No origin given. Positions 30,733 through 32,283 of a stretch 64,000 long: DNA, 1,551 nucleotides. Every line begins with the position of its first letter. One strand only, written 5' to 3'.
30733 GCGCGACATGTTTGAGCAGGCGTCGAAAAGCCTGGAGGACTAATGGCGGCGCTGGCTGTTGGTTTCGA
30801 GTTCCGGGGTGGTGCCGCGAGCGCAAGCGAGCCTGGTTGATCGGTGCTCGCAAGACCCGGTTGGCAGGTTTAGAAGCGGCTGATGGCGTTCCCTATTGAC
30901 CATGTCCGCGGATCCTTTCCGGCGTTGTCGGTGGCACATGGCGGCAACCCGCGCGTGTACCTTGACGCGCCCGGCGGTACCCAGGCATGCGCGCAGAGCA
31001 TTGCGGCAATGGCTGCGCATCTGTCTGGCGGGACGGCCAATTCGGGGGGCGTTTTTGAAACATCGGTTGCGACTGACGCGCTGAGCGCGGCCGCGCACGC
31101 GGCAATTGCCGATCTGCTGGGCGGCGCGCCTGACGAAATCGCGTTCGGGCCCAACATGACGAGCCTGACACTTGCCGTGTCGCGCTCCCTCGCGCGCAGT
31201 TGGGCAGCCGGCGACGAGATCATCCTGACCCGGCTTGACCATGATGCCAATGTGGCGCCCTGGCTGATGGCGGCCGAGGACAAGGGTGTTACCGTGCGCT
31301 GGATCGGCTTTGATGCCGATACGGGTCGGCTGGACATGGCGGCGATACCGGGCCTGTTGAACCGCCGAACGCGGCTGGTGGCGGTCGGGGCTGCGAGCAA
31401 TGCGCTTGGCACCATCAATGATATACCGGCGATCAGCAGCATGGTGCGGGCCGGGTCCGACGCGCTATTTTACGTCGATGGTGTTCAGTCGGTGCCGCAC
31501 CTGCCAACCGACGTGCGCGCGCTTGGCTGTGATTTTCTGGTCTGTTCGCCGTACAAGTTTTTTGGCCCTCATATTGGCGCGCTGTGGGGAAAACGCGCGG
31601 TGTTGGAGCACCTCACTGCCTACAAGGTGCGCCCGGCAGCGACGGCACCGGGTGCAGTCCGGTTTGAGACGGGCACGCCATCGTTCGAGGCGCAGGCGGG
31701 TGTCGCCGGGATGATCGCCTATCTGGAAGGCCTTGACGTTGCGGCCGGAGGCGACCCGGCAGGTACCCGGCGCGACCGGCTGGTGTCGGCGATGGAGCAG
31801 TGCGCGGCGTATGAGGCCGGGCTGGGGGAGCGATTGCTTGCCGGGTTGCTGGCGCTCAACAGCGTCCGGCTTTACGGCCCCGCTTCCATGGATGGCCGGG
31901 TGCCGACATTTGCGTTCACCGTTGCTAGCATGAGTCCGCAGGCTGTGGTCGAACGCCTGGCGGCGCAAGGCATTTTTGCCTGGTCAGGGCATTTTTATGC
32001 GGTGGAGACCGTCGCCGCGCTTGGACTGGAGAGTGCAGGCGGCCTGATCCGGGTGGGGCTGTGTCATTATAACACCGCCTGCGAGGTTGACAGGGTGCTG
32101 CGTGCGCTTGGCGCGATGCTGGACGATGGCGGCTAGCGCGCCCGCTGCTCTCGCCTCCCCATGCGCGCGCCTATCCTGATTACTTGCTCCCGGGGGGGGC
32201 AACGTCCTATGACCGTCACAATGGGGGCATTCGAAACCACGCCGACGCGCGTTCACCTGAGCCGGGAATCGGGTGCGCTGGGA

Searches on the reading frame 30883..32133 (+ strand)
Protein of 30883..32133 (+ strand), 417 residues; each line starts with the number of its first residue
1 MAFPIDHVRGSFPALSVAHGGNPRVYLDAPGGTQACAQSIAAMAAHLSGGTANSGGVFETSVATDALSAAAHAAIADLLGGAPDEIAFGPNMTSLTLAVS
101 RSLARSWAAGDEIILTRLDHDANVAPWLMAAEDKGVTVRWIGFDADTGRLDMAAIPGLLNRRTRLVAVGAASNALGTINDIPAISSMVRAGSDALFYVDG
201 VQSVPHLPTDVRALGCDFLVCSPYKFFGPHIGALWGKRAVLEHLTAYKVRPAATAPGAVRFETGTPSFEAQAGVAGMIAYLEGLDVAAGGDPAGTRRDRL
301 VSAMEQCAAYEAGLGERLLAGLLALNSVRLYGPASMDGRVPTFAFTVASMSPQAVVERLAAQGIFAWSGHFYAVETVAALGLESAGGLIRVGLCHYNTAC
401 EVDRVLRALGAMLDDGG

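Call 45: search_protein_families(library=pfam, proteins=[window:30883-32133:+], max_evalue=0.0001)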
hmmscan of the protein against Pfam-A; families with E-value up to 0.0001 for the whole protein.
window:30883-32133:+ (417 aa): 2 families
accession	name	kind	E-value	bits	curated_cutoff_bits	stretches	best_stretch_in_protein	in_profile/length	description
PF00266.25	Aminotran_5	-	3.5e-64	217.6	21.5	1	25-405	1-371/371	Aminotransferase class-V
PF01053.26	Cys_Met_Meta_PP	-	2.3e-05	23.6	27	1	94-236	75-209/381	Cys/Met metabolism PLP-dependent enzyme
